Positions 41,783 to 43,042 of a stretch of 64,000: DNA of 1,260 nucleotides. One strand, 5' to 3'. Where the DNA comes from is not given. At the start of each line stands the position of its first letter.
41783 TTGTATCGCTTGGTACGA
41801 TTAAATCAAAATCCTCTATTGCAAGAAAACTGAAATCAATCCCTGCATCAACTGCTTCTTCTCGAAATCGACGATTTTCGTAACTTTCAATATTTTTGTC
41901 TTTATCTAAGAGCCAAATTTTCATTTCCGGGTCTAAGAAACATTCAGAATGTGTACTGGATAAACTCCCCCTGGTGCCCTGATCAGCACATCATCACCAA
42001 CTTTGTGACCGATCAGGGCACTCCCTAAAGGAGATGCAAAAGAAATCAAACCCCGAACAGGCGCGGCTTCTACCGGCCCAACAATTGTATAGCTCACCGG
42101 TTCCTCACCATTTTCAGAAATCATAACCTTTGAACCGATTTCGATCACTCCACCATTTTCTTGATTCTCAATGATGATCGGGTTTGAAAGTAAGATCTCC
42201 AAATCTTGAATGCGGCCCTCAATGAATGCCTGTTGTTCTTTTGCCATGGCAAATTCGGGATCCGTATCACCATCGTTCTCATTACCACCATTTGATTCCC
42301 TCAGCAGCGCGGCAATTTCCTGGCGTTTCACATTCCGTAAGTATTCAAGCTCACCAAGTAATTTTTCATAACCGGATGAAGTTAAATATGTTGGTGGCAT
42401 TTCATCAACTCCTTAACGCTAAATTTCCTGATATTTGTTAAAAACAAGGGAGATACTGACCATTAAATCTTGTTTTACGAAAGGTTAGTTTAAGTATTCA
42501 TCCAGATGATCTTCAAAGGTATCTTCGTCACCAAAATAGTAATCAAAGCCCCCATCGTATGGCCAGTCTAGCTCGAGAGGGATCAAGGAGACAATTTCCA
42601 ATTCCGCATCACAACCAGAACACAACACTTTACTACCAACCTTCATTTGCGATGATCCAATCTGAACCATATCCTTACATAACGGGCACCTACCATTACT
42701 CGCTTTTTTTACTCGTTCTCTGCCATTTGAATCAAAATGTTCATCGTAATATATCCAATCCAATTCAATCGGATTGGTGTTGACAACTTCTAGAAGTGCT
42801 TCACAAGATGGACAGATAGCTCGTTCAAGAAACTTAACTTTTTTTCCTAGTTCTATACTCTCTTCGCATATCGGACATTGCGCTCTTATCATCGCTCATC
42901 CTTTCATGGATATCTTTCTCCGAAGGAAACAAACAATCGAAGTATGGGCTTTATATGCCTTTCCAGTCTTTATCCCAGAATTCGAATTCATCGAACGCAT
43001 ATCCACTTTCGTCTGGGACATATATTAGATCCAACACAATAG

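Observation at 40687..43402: Minus-strand module: three zinc-ribbon genes, GreA-like factor, RimK-family ligase, small membrane protein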

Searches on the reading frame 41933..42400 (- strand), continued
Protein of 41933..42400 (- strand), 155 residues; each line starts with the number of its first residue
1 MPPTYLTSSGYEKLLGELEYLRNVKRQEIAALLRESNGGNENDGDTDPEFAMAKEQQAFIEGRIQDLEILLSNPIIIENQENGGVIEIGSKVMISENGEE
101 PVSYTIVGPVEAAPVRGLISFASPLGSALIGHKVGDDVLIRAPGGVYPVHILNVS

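Call 64: search_solved_structures(query=window:41933-42400:-, max_evalue=0.001, show_alignments=2)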
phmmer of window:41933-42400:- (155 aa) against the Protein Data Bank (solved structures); distinct sequences matched with E-value up to 0.001: 7.
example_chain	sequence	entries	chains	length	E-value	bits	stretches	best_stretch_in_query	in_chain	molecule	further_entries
1grj_A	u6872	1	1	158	4.8e-22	81.8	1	6-154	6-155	GREA PROTEIN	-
2etn_A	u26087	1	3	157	1.7e-18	70.3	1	5-146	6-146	anti-cleavage anti-GreA transcription factor Gfh1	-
2f23_A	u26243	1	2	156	4.9e-18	68.7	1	5-146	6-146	Anti-cleavage anti-greA transcription factor gfh1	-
2eul_A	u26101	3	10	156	5.9e-18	68.5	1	5-146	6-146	anti-cleavage anti-GreA transcription factor Gfh1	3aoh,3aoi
4wqt_X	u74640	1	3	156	4.7e-14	55.8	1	5-146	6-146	RNA cleavage stimulating factor (GreA/Gfh1 chimeric protein Gre-C1)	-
2p4v_A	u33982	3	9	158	8.2e-08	35.6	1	5-146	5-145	Transcription elongation factor greB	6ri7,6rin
2pn0_A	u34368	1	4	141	0.00049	23.3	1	57-154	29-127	Prokaryotic transcription elongation factor GreA/GreB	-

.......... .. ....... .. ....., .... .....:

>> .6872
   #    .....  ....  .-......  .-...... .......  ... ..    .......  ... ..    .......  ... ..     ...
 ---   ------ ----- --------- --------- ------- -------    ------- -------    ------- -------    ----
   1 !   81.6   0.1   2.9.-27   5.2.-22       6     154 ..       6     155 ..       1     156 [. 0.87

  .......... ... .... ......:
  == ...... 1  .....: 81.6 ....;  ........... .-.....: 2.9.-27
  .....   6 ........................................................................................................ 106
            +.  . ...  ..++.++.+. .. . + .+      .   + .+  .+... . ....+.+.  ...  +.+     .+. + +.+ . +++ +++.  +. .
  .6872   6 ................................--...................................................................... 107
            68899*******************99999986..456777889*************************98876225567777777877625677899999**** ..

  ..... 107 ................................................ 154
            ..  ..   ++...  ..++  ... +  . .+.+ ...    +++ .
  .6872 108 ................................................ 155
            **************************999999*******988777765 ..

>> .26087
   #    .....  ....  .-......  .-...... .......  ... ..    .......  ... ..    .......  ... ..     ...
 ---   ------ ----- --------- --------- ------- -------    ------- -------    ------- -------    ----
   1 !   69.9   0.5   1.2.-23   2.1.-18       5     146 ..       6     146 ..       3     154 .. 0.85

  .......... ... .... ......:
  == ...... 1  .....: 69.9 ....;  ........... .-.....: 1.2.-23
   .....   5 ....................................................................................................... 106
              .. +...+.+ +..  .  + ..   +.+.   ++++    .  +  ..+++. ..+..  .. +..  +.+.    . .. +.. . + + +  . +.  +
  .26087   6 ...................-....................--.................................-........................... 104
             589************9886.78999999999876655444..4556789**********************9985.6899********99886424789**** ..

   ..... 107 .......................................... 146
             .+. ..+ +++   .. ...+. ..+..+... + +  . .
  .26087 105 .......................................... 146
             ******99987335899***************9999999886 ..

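Call 78: predict_structure(alignment_id=A2)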
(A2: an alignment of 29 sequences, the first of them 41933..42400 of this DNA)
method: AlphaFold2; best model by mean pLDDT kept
length: 155 residues; sequences in the alignment: 29
mean_pLDDT: 86.8   pTM: 0.69
mean pLDDT of the five models: 86.8, 85.5, 84.5, 82.0, 76.3
residues with pLDDT >= 90: 82; 70-90: 59; 50-70: 13; < 50: 1
segments of 3 or more residues with pLDDT < 50: none
pLDDT, mean of each block of 10 residues (from residue 1): 83 94 91 72 65 90 93 86 83 89 90 86 93 94 91 92
secondary structure, 60 per line:
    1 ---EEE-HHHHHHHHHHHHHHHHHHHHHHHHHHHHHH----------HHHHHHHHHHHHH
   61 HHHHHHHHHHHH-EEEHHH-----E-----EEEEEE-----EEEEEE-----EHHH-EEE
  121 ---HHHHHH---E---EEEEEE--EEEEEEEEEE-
elements in order: E4-6 H8-37 H48-72 E74-76 E91-96 E102-107 E118-120 H124-129 E137-142 E145-154
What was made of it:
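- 41933..42400 (-): GreA_A: 155-aa Gre-factor paralogue. The tip loop reads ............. instead of the canonical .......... AlphaFold model with pLDDT 86.8 and a 10-residue tip loop at 38-47 (call 78).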

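Call 80: fold_search(model_id=the predicted structure, library=pdb)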
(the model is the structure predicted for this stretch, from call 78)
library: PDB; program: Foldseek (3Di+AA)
matches with E <= 10: 498; with E <= 0.001: 15
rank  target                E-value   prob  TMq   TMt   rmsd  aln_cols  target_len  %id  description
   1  9a7t_B                1.7e-16  1.00  0.84  0.83   2.5       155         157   38  Integrative model of RPOB-GREA by crosslinking MS and deep learning (released 2024-09-18)
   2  2f23_A                5.2e-14  1.00  0.44  0.45  12.7       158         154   35  Crystal structure of GreA factor homolog 1 (Gfh1) protein of Thermus thermophilus (released 2006-05-30)
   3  3aoi_X                1.4e-13  1.00  0.81  0.82   2.6       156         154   35  RNA polymerase-Gfh1 complex (Crystal type 2) (released 2010-12-08)
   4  1grj                  9.3e-13  1.00  0.80  0.82   2.6       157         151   33  GREA TRANSCRIPT CLEAVAGE FACTOR FROM ESCHERICHIA COLI (released 1995-07-10)
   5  3aoh_X                1.2e-12  1.00  0.78  0.79   2.9       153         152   36  RNA polymerase-Gfh1 complex (Crystal type 1) (released 2010-12-08)
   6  2etn_B                2.3e-12  1.00  0.44  0.44  13.7       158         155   34  Crystal structure of Thermus aquaticus Gfh1 (released 2006-02-14)
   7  2eul_A                5.2e-12  1.00  0.45  0.44  13.7       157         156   34  Structure of the transcription factor Gfh1. (released 2005-11-15)
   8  2p4v_A                2.3e-11  1.00  0.74  0.74   3.7       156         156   25  Crystal structure of the transcript cleavage factor, GreB at 2.6A resolution (released 2008-01-22)
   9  4wqt_X                4.2e-11  1.00  0.80  0.81   2.7       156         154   33  Thermus thermophilus RNA polymerase complexed with an RNA cleavage stimulating factor (a GreA/Gfh1 chimeric protein) (released 2015-02-18)
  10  2etn_A                6.4e-11  1.00  0.43  0.44  13.7       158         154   34  Crystal structure of Thermus aquaticus Gfh1 (released 2006-02-14)
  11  2pn0_D                4.4e-07  1.00  0.41  0.51  12.2       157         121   24  Prokaryotic transcription elongation factor GreA/GreB from Nitrosomonas europaea (released 2007-05-22)
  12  3bmb_A                5.0e-07  1.00  0.42  0.47  13.2       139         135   19  Crystal structure of a new RNA polymerase interacting protein (released 2008-10-28)
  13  2pn0_C                1.2e-06  1.00  0.41  0.51   7.9       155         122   26  Prokaryotic transcription elongation factor GreA/GreB from Nitrosomonas europaea (released 2007-05-22)
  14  2pn0_A                1.3e-06  1.00  0.41  0.50   9.2       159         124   24  Prokaryotic transcription elongation factor GreA/GreB from Nitrosomonas europaea (released 2007-05-22)
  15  6wvk_H                1.2e-04  1.00  0.52  0.14   6.5       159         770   14  Cryo-EM structure of Bacillus subtilis RNA Polymerase in complex with HelD (released 2020-11-18)
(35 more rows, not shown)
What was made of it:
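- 41933..42400 (-): TM-score 0.80-0.84 to GreA and to RNAP-bound Gfh1 (call 80).
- On GreA transcript cleavage factor: AlphaFold model with TM-score 0.80-0.84 to GreA and Gfh1 (calls 78, 80).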

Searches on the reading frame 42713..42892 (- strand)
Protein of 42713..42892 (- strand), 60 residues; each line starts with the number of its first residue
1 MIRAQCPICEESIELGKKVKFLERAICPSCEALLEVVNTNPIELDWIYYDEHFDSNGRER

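Call 48: find_homologous_proteins(query=A3, max_evalue=0.01)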
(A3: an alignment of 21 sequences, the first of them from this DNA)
Query A3 (21 sequences) (52 aa, profile of the alignment): 125 proteins with E <= 0.01 among 236 candidates; the best 120 are listed.
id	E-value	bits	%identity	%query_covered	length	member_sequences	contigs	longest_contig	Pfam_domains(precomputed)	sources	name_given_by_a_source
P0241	5.1e-18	82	48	88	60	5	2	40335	PF21344.4,PF24460.2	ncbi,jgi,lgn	-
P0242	4.6e-17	79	27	92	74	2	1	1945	PF21344.4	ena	-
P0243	4.6e-17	79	30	83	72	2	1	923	-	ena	-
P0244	5.9e-17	79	33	83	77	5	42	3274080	-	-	-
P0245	5.9e-17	79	40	100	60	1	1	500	PF21344.4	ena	-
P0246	7.5e-17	78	37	83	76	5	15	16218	-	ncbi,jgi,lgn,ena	ncbi:MAG: hypothetical protein ACWGN2_09510 [Anaerolineales bacterium]|jgi:transcription elongation 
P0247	1.1e-16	78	36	90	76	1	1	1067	-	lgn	-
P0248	1.6e-16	77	28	83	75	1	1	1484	-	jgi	-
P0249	1.6e-16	77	32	83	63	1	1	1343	PF13717.12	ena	-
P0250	2.2e-16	77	33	83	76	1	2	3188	-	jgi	jgi:transcription elongation factor Elf1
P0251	2.5e-16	77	28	81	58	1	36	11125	PF13717.12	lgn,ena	-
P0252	4.2e-16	76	31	98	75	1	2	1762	-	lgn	-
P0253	5.7e-16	76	38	87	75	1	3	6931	PF21344.4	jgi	jgi:lysine biosynthesis protein LysW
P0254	6.6e-16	75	33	90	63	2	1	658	PF21344.4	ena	-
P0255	7.1e-16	75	32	88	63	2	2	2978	PF13719.11,PF13717.12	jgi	jgi:phage FluMu protein Com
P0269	2.7e-15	73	41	88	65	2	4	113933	PF21344.4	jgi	-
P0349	3.5e-12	63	41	88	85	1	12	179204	PF21344.4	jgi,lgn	jgi:lysine biosynthesis protein LysW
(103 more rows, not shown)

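Call 50: find_encoding_contigs(protein=P0241, flank=8000, max_places=2)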
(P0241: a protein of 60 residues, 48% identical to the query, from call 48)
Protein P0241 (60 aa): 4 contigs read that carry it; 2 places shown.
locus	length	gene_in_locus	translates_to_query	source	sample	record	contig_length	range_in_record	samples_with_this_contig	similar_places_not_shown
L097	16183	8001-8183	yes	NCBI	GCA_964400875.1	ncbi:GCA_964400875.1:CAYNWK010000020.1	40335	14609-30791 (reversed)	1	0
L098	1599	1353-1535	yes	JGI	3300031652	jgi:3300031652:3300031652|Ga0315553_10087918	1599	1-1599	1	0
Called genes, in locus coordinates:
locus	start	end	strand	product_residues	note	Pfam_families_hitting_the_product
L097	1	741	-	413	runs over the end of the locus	PF03916:NrfD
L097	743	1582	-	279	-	PF12797:Fer4_2 (weak), PF12838:Fer4_7 (weak), PF13247:Fer4_11, PF00037:Fer4 (weak), PF12797:Fer4_2 (weak), PF12837:Fer4_6 (weak), PF12838:Fer4_7, PF13187:Fer4_9 (weak), +4 more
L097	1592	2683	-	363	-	PF14522:Cytochrome_C7 (faint), PF14537:Cytochrom_c3_2 (faint), PF13435:Cytochrome_C554, PF09699:Paired_CXXCH_1 (weak)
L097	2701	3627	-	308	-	PF00126:HTH_1, PF03466:LysR_substrate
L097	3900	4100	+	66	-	-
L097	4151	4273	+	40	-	-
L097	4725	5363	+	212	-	PF12844:HTH_19, PF13560:HTH_31, PF01381:HTH_3, PF13443:HTH_26, PF07883:Cupin_2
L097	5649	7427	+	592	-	PF01336:tRNA_anti-codon, PF00152:tRNA-synt_2, PF02938:GAD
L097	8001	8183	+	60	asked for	PF24460:DUF7575 (faint), PF21344:Zn_ribbon_LysW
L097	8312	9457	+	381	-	PF07478:Dala_Dala_lig_C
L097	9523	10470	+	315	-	PF06452:CBM9_1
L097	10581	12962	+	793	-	PF00324:AA_permease, PF13520:AA_permease_2, PF00582:Usp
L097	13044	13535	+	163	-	PF01613:Flavin_Reduct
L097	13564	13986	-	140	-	-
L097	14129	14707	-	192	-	PF04525:LOR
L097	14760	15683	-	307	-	PF03734:YkuD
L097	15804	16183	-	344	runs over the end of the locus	-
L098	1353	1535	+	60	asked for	PF24460:DUF7575 (faint), PF21344:Zn_ribbon_LysW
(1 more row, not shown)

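Call 51: find_encoding_contigs(protein=P0269, flank=8000, max_places=2)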
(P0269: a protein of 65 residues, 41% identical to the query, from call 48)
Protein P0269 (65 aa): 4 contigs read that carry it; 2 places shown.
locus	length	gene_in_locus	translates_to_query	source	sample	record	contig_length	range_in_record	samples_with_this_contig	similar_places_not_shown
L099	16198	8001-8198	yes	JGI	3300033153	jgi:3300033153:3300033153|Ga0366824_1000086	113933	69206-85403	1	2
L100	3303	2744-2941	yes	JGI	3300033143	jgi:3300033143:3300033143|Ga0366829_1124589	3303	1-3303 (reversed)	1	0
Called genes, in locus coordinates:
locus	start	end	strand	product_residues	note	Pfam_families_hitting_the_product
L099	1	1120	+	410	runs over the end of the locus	PF07969:Amidohydro_3 (weak), PF01979:Amidohydro_1, PF07969:Amidohydro_3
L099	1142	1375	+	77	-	PF11146:DUF2905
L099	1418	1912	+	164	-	PF00881:Nitroreductase, PF14512:TM1586_NiRdase (weak), PF00881:Nitroreductase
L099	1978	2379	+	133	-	-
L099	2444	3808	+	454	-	PF13347:MFS_2, PF07690:MFS_1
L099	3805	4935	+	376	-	PF13508:Acetyltransf_7 (faint), PF00583:Acetyltransf_1 (weak)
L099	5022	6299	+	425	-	PF16491:Peptidase_M48_N, PF01435:Peptidase_M48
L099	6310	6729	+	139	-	PF02518:HATPase_c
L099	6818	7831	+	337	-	PF03734:YkuD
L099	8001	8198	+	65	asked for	PF21344:Zn_ribbon_LysW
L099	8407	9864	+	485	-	PF26314:MptA_B_family, PF09594:GT87 (weak)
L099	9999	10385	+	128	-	-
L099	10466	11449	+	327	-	PF02547:Queuosine_synth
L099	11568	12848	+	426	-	PF00266:Aminotran_5, PF22580:KYNU_C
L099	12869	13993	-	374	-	-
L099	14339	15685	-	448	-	-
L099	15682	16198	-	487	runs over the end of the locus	PF03425:CBM_11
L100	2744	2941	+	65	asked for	PF21344:Zn_ribbon_LysW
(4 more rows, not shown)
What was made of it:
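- Outgroup LysW-like genes lie next to YkuD L,D-transpeptidase, CBM9 and GT87 genes (calls 50, 51).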

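Call 52: find_encoding_contigs(protein=P0349, flank=8000, max_places=2)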
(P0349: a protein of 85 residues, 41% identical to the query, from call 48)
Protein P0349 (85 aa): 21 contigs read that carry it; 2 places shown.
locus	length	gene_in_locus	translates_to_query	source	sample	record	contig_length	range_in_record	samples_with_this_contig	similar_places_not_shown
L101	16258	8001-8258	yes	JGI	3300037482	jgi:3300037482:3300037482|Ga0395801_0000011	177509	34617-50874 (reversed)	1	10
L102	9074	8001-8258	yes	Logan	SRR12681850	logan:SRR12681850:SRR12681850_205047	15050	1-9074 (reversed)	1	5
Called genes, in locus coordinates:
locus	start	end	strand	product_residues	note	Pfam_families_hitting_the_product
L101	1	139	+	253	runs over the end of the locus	-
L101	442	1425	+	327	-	-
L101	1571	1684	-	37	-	-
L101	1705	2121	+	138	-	PF00436:SSB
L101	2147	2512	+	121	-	PF11950:DUF3467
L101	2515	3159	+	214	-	-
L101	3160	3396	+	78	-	-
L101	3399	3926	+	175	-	PF12705:PDDEXK_1, PF01930:Cas_Cas4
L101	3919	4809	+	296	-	PF01513:NAD_kinase, PF20143:NAD_kinase_C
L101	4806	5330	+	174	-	PF00643:zf-B_box (weak)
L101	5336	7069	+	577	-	PF02463:SMC_N, PF13476:AAA_23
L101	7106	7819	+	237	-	PF00486:Trans_reg_C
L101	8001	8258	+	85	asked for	PF21344:Zn_ribbon_LysW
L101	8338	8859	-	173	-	PF18920:DUF5671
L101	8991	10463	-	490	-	PF00140:Sigma70_r1_2 (weak), PF04542:Sigma70_r2, PF04539:Sigma70_r3, PF04545:Sigma70_r4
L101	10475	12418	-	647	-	PF01807:Zn_ribbon_DnaG, PF08275:DNAG_N, PF01751:Toprim, PF13155:Toprim_2, PF13662:Toprim_4, PF10410:DnaB_bind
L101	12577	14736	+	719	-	PF11897:DUF3417, PF00343:Phosphorylase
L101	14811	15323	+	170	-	PF18955:DUF5698, PF10035:DUF2179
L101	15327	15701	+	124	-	PF05866:RusA (weak)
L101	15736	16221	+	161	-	PF05163:DinB (faint), PF12867:DinB_2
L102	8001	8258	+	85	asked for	PF21344:Zn_ribbon_LysW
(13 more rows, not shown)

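Call 81: search_protein_representatives(alignment_id=A5)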
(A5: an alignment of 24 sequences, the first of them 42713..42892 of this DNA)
Query: 24 sequences, 62 profile positions. Proteins with E-value up to 0.001 (for the whole library): 3017; up to 1e-10: 650; up to 1e-30: 5. The best 150 are listed.
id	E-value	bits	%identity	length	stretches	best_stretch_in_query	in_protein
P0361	1.1e-48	178.7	-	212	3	1-60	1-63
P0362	3.2e-46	170.9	-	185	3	1-48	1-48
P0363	9.1e-35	134.2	-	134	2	2-59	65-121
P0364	1.6e-33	130.2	-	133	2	1-57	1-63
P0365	5.4e-32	125.3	-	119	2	1-57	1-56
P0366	1.5e-30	120.7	-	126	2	1-56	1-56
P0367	1.9e-29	117.2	-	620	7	4-35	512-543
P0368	5.6e-29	115.6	-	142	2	2-48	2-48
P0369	2.5e-28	113.6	-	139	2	1-52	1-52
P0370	3.6e-28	113.1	-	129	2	1-51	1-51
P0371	1.5e-26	107.9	-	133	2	1-59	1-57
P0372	5.8e-26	106.0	-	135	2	4-46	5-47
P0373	6.8e-26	105.8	-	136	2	4-52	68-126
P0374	1.2e-25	105.0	-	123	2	1-49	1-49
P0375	1.9e-25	104.4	-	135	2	1-49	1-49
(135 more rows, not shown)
